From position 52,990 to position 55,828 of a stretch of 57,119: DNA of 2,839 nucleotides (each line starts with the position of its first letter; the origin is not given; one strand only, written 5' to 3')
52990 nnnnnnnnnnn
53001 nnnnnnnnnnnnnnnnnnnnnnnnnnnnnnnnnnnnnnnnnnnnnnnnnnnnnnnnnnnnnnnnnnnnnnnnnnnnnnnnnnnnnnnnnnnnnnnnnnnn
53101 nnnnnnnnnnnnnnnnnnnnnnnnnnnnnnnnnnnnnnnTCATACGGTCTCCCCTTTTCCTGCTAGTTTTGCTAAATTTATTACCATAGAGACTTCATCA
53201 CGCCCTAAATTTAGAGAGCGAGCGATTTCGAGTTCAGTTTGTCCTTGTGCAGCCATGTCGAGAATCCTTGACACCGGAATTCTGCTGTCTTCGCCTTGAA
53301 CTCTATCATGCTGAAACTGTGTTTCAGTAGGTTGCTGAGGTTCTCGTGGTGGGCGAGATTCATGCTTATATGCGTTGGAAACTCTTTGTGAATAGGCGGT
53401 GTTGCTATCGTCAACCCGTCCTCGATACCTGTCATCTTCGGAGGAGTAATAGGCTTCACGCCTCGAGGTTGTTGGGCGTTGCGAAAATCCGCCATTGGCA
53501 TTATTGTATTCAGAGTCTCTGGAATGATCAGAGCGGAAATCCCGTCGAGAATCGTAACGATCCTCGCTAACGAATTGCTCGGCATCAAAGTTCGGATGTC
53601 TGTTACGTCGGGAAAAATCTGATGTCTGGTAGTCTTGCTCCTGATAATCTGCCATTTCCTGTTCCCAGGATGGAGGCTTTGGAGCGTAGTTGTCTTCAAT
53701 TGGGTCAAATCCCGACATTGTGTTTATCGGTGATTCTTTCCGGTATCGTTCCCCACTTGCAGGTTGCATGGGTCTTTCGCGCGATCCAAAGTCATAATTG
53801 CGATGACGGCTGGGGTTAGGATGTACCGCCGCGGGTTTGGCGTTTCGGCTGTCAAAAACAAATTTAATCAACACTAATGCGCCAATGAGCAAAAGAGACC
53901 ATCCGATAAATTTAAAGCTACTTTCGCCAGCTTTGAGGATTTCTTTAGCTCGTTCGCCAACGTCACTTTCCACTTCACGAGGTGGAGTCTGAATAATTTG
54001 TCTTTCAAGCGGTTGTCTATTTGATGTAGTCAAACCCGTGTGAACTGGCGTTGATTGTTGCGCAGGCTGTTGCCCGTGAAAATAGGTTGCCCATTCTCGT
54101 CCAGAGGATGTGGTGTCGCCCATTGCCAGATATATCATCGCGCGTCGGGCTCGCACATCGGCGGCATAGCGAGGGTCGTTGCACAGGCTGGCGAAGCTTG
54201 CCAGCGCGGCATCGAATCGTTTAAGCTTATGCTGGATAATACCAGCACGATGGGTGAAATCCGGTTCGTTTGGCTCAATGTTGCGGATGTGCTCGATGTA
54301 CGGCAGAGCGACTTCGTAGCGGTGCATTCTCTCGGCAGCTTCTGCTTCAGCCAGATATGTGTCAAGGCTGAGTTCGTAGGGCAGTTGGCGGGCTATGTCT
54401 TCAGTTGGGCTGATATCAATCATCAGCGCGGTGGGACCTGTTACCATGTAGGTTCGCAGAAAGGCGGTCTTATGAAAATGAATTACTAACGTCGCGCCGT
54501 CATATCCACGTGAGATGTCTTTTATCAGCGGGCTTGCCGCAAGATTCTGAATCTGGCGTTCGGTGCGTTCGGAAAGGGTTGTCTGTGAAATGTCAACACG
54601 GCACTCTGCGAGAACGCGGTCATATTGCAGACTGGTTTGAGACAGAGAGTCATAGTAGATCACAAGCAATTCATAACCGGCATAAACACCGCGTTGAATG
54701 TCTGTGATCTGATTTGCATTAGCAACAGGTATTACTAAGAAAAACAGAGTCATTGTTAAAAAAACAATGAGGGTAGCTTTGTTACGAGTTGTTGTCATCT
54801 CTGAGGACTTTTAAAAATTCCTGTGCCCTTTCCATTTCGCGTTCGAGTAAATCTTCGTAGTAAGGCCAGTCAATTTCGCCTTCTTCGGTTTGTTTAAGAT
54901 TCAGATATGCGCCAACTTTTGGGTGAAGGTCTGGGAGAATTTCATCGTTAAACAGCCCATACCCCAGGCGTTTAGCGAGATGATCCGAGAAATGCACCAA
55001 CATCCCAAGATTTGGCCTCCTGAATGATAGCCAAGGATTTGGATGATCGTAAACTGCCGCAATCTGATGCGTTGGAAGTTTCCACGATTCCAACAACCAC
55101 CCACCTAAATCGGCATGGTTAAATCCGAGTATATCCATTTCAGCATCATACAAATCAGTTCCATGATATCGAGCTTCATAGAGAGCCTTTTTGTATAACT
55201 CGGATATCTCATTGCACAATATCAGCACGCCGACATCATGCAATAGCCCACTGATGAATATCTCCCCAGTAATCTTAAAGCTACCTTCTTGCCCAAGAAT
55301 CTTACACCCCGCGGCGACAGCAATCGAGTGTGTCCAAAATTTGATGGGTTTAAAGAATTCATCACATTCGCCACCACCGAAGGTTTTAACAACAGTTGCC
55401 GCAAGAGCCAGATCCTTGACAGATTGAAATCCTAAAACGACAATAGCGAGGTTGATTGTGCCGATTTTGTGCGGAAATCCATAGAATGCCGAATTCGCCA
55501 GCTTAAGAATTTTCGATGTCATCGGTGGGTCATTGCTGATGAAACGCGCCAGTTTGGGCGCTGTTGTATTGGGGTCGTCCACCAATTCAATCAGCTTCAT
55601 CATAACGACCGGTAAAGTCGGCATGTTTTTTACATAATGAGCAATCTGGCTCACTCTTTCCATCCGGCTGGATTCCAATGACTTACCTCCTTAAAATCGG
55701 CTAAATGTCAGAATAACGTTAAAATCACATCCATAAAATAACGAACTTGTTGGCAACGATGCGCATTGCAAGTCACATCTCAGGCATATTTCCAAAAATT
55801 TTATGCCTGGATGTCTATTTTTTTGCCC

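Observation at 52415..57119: fliA is embedded in an unusual signalling operon (membrane protein - fliA - tiny basic ORF - HDOD - AMIN/TPR/TM/IDR/HTH protein - degenerate kinase)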

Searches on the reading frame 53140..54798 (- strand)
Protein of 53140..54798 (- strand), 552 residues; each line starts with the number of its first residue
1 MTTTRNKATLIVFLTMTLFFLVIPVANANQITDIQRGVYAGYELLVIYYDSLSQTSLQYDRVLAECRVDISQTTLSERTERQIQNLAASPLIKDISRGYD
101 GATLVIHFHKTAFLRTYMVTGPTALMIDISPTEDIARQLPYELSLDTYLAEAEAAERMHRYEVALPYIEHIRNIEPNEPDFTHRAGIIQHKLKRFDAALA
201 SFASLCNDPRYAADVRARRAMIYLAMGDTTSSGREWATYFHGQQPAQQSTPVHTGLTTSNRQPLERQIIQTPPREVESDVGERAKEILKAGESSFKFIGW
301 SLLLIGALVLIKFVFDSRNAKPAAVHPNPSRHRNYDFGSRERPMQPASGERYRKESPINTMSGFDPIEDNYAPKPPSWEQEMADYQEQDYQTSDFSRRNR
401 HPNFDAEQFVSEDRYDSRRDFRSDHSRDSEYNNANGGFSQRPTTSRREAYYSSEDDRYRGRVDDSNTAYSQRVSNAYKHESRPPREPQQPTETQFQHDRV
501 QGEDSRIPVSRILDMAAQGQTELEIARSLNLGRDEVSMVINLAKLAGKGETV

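Call 3: search_protein_families(library=pfam, proteins=[window:53140-54798:-], max_evalue=0.1)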
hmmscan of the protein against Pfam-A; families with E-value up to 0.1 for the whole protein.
window:53140-54798:- (552 aa): 5 families
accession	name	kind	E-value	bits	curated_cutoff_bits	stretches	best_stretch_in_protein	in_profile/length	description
PF19610.4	DUF6115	-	1.1e-07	32.7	27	1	468-542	59-133/134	Family of unknown function (DUF6115)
PF04255.20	DUF433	-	0.0015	18.8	23.6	1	504-537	16-50/56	Protein of unknown function (DUF433)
PF13371.12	TPR_9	-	0.0026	18.2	35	1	155-220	5-70/73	Tetratricopeptide repeat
PF10975.14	DUF2802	-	0.016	15.8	33.5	1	501-543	25-67/68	Protein of unknown function (DUF2802)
PF07719.23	TPR_2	-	0.016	15.7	27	0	148-177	4-33/34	Tetratricopeptide repeat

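Call 6: search_protein_families(library=ncbifam, proteins=[window:53140-54798:-], max_evalue=0.01)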
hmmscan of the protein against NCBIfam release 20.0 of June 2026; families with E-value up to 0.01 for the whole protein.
window:53140-54798:- (552 aa): 1 family
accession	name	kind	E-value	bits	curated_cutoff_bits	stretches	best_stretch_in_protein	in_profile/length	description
NF040959.1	MamA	equivalog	0.0084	15.6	200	0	157-203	117-163/204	magnetosome protein MamA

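Call 9: find_homologous_proteins(query=window:53140-54798:-, max_evalue=0.001)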
Query window:53140-54798:- (552 aa): 1 proteins with E <= 0.001 among 8000 candidates.
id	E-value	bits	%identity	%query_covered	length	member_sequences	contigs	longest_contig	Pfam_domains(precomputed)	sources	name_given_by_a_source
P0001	0.0e+0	1246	100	100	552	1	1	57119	PF19610.6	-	-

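Call 76: search_protein_families(library=pfam, alignment_id=A11, max_evalue=0.01)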
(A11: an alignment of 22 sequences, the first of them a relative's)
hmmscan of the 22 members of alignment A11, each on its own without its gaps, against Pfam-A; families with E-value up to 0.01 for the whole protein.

A. member 1, P0001 (552 aa): 3 families
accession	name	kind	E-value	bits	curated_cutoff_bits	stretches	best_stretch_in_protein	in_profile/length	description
PF19610.4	DUF6115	-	1.1e-07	32.7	27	1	468-542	59-133/134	Family of unknown function (DUF6115)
PF04255.20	DUF433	-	0.0015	18.8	23.6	1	504-537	16-50/56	Protein of unknown function (DUF433)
PF13371.12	TPR_9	-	0.0026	18.2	35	1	155-220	5-70/73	Tetratricopeptide repeat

B. families by the number of members that match (of 22 scanned): 17 families
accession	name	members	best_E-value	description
PF19610.4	DUF6115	17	1.1e-07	Family of unknown function (DUF6115)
PF13371.12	TPR_9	15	3.4e-08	Tetratricopeptide repeat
PF07719.23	TPR_2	10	2.2e-07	Tetratricopeptide repeat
PF13424.12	TPR_12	9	2.6e-05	Tetratricopeptide repeat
PF13432.12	TPR_16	6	1.6e-08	Tetratricopeptide repeat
PF00515.34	TPR_1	6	3.6e-06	Tetratricopeptide repeat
PF13428.12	TPR_14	5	3.9e-05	Tetratricopeptide repeat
PF13176.12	TPR_7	3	0.0011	Tetratricopeptide repeat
PF10975.14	DUF2802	2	1e-05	Protein of unknown function (DUF2802)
PF02796.21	HTH_7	1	7.7e-06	Helix-turn-helix domain of resolvase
PF16918.11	PknG_TPR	1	4.2e-05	Protein kinase G tetratricopeptide repeat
PF13174.12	TPR_6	1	0.00019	Tetratricopeptide repeat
PF14559.12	TPR_19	1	0.00038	Tetratricopeptide repeat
PF04255.20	DUF433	1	0.0015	Protein of unknown function (DUF433)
PF11115.13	DUF2623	1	0.0037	Protein of unknown function (DUF2623)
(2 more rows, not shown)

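Call 84: predict_structure(alignment_id=A11)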
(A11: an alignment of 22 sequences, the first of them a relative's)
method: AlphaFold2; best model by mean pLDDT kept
length: 552 residues; sequences in the alignment: 22
mean_pLDDT: 69.8   pTM: 0.47
mean pLDDT of the five models: 69.8, 68.1, 67.7, 66.9, 66.2
residues with pLDDT >= 90: 235; 70-90: 59; 50-70: 45; < 50: 213
segments of 3 or more residues with pLDDT < 50: 248-279, 289-292, 320-376, 387-504
pLDDT, mean of each block of 10 residues (from residue 1): 74 88 67 96 96 91 96 93 95 95 96 96 95 91 97 98 98 95 98 98 96 96 98 91 58 41 43 46 51 65 89 69 40 37 40 37 36 50 49 38 36 36 38 35 40 39 44 44 39 37 64 96 96 96 81 45
secondary structure, 60 per line:
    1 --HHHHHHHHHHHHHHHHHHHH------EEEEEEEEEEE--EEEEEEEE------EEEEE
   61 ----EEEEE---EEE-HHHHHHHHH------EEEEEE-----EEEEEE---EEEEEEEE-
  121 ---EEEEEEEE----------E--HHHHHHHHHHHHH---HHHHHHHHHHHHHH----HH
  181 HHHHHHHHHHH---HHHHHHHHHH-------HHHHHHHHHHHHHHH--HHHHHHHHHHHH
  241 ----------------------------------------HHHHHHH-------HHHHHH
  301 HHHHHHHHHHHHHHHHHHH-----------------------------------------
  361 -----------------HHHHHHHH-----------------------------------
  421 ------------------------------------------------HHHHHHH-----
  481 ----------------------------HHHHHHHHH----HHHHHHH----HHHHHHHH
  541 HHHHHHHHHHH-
elements in order: H3-22 E29-39 E42-49 E56-60 E65-69 E73-75 H77-85 E92-97 E103-108 E112-119 E124-131 H145-157 H161-174 H179-191 H195-204 H212-226 H229-240 H281-287 H295-319 H378-385 H469-475 H509-517 H522-528 H533-551

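Call 87: fold_search(model_id=the predicted structure, library=pdb)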
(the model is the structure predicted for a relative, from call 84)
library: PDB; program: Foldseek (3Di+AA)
matches with E <= 10: 1416; with E <= 0.001: 18
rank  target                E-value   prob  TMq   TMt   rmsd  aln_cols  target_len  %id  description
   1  9hmf_K                5.3e-05  1.00  0.16  0.12  25.0       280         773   10  Periplasmic scaffold of the Campylobacter jejuni flagellar motor (alpha carbon trace) (released 2024-12-25)
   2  3asd                  9.3e-05  1.00  0.16  0.60   1.9        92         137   20  MamA R50E mutant (released 2011-07-20)
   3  2wqh                  1.9e-04  1.00  0.17  0.80   2.2        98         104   15  Crystal structure of CTPR3Y3 (released 2010-04-07)
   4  8far_A                2.1e-04  1.00  0.16  0.60   2.1        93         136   17  Accurate computational design of genetically encoded 3D protein crystals (released 2023-11-01)
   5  3kd7_A                2.3e-04  1.00  0.17  0.82   2.3        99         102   16  Designed TPR module (CTPR390) in complex with its peptide-ligand (Hsp90 peptide) (released 2010-02-02)
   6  3kd7_C                2.6e-04  1.00  0.17  0.82   2.7        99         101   16  Designed TPR module (CTPR390) in complex with its peptide-ligand (Hsp90 peptide) (released 2010-02-02)
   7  3ash_A                3.9e-04  1.00  0.16  0.49   2.1        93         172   19  MamA D159K mutant 1 (released 2011-07-20)
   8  3as5_A                4.4e-04  1.00  0.17  0.47   2.7       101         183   19  MamA AMB-1 P212121 (released 2011-07-20)
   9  1na0_A                5.5e-04  1.00  0.17  0.71   2.4        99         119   15  Design of Stable alpha-Helical Arrays from an Idealized TPR Motif (released 2003-06-03)
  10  8cqp_C                5.5e-04  1.00  0.16  0.62   2.2        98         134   15  Crystal structure of an 8-repeat consensus TPR superhelix with Calcium (low concentration) (released 2024-03-27)
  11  4gcn_A                6.5e-04  1.00  0.16  0.61   4.8       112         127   14  N-terminal domain of stress-induced protein-1 (STI-1) from C.elegans (released 2012-08-15)
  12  9gzg_A                8.2e-04  1.00  0.17  0.56   5.6       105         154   15  Crystal structure of CTPR4E4 mutant (released 2025-10-15)
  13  3vtx_A                8.2e-04  1.00  0.17  0.50   8.8       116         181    9  Crystal structure of MamA protein (released 2012-10-31)
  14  8fwd_1                8.7e-04  1.00  0.17  0.60   3.2       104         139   15  Fast and versatile sequence- independent protein docking for nanomaterials design using RPXDock (released 2023-05-10)
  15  3as5_B                9.2e-04  1.00  0.17  0.51   1.9        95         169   19  MamA AMB-1 P212121 (released 2011-07-20)
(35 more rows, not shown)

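Call 90: search_solved_structures(query=A11, max_evalue=1, show_alignments=0)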
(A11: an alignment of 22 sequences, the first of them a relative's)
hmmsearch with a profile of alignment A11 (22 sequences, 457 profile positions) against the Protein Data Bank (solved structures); distinct sequences matched with E-value up to 1: 49.
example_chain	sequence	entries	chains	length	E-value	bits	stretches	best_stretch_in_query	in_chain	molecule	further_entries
8bu0_A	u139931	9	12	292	1.3e-08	37.4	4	144-208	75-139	Consensus tetratricopeptide repeat protein | Crystal structure of an 8-repeat consensus TPR superhelix with Zinc. | Monomer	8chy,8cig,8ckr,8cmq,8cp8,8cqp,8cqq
7obi_A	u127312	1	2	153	4.2e-07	32.4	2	148-211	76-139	CTPR-rv4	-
9qhb_A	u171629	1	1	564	9.8e-07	31.2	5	144-208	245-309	Engineered tetratricopeptide repeat protein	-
3asg_A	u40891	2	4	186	4.9e-06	28.9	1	158-201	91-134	MamA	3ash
9gzg_A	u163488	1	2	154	5.8e-06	28.6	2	144-211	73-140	Engineered CTPR protein with glutamic acids for conductivity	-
3as4_A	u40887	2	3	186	8.2e-06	28.2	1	158-201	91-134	MamA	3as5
3asd_A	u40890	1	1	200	1.7e-05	27.1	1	158-201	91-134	MamA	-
2fo7_A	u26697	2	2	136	3.2e-05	26.2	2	146-208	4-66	SYNTHETIC CONSENSUS TPR PROTEIN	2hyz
3as8_A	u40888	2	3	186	4.4e-05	25.8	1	158-201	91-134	Magnetosome protein MamA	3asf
8ch0_A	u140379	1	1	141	4.5e-05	25.7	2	145-209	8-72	Consensus tetratricopeptide repeat protein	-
4xi0_A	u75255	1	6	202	6.1e-05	25.3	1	145-205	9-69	Magnetosome protein MamA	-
8qoy_A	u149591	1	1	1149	6.5e-05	25.2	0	171-209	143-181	TagF-like capsule polymerase Cps3D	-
3kd7_A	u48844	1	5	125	0.00011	24.5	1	144-248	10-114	CTPR390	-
9qhc_A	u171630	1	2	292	0.00023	23.4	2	144-208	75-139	Engineered tetratricopeptide repeat protein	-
1na0_A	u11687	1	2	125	0.0036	19.4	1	145-211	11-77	designed protein CTPR3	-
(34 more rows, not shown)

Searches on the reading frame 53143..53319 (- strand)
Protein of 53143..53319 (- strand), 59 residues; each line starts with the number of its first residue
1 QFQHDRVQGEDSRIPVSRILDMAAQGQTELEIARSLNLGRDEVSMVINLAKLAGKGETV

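Call 62: find_homologous_proteins(query=A6, max_evalue=0.01)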
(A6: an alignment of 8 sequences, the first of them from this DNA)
Query A6 (8 sequences) (59 aa, profile of the alignment): 4 proteins with E <= 0.01 among 559 candidates.
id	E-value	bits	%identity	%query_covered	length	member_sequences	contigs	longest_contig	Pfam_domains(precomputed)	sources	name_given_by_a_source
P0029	2.4e-12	64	38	27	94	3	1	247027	PF19610.6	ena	-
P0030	7.7e-11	59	35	29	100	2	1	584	PF19610.6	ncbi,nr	ncbi:Swarming motility protein SwrB, partial [Bacillus spizizenii]|nr:Swarming motility protein SwrB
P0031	4.4e-10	57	58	64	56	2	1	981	-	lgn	-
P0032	1.1e-5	43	57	12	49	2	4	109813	-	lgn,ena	-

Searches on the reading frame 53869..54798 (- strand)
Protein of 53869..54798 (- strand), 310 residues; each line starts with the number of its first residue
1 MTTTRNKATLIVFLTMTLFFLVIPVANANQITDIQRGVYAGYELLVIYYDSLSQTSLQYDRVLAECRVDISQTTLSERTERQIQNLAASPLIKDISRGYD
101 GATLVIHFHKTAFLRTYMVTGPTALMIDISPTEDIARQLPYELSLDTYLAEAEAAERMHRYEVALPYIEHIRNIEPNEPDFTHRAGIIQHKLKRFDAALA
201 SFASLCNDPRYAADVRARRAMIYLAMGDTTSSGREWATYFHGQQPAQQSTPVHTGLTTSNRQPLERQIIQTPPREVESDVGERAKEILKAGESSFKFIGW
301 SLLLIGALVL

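Call 74: search_protein_representatives(protein=window:53869-54798:-)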
Query: 310 residues. Proteins with E-value up to 0.001 (for the whole library): 202; up to 1e-10: 25; up to 1e-30: 20. The best 150 are listed.
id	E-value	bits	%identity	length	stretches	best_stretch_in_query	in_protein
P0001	3.7e-201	682.8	100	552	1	1-310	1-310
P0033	2.4e-59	217.5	41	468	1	15-309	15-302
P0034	2.6e-55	204.2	36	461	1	9-309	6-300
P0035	2.7e-55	204.2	38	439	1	13-309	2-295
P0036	5.0e-52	193.5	40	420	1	30-310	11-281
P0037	3.5e-51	190.7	37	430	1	21-310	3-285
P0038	6.6e-50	186.5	40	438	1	12-309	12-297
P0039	9.0e-50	186.1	34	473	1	10-309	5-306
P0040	5.7e-49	183.4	40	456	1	27-308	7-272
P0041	1.5e-48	182.1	36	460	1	11-308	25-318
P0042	5.6e-48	180.2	35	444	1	17-309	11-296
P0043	9.1e-48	179.5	35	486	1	7-310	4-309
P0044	4.9e-47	177.1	33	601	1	15-309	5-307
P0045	1.4e-46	175.6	37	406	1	19-308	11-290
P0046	4.2e-45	170.7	38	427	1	29-308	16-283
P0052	8.3e-19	84.5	27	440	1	30-251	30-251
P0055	3.5e-14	69.3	23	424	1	20-250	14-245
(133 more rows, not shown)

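Call 81: find_encoding_contigs(protein=P0052, flank=8000, max_places=1)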
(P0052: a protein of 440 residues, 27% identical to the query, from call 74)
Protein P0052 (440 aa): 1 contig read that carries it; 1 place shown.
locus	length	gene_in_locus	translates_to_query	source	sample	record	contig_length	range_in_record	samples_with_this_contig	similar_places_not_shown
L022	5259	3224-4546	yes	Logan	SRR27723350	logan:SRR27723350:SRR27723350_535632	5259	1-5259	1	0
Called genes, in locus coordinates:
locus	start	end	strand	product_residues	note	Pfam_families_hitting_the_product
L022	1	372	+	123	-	?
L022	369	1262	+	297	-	PF10609:ParA, PF00142:Fer4_NifH (faint), PF01656:CbiA, PF06564:CBP_BcsQ, PF09140:MipZ (weak), PF13614:AAA_31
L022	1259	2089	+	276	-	PF04542:Sigma70_r2, PF04539:Sigma70_r3, PF08281:Sigma70_r4_2, PF04545:Sigma70_r4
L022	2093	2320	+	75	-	-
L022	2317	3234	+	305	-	PF08668:HDOD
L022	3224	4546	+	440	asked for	PF10975:DUF2802 (weak), PF02796:HTH_7 (weak)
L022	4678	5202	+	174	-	-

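Call 82: find_encoding_contigs(protein=P0055, flank=8000, max_places=1)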
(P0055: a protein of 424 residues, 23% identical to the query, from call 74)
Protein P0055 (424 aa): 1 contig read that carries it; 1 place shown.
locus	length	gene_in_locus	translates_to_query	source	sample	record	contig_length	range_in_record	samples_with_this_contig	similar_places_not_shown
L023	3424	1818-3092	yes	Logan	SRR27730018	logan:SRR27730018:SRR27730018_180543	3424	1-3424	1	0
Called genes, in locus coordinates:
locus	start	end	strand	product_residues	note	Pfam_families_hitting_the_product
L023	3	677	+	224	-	?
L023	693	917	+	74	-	-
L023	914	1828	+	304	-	PF08668:HDOD, PF01966:HD (weak)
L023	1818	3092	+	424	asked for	PF00515:TPR_1 (faint), PF07719:TPR_2 (faint), PF13432:TPR_16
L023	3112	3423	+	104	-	?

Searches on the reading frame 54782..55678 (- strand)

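Call 3: search_protein_families(library=pfam, proteins=[window:54782-55678:-], max_evalue=0.1)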
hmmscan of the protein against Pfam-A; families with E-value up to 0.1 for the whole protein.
window:54782-55678:- (298 aa): 1 family
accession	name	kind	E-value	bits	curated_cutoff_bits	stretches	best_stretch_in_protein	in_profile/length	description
PF08668.18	HDOD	-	2.6e-54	184.1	22.9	1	19-215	1-196/196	HDOD domain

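Call 6: search_protein_families(library=ncbifam, proteins=[window:54782-55678:-], max_evalue=0.01)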
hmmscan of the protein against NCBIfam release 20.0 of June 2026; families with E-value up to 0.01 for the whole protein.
window:54782-55678:- (298 aa): 0 families

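Call 97: search_protein_families(library=padloc, proteins=[window:54782-55678:-], max_evalue=0.001)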
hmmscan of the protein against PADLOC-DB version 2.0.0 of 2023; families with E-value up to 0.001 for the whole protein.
window:54782-55678:- (298 aa): 0 families
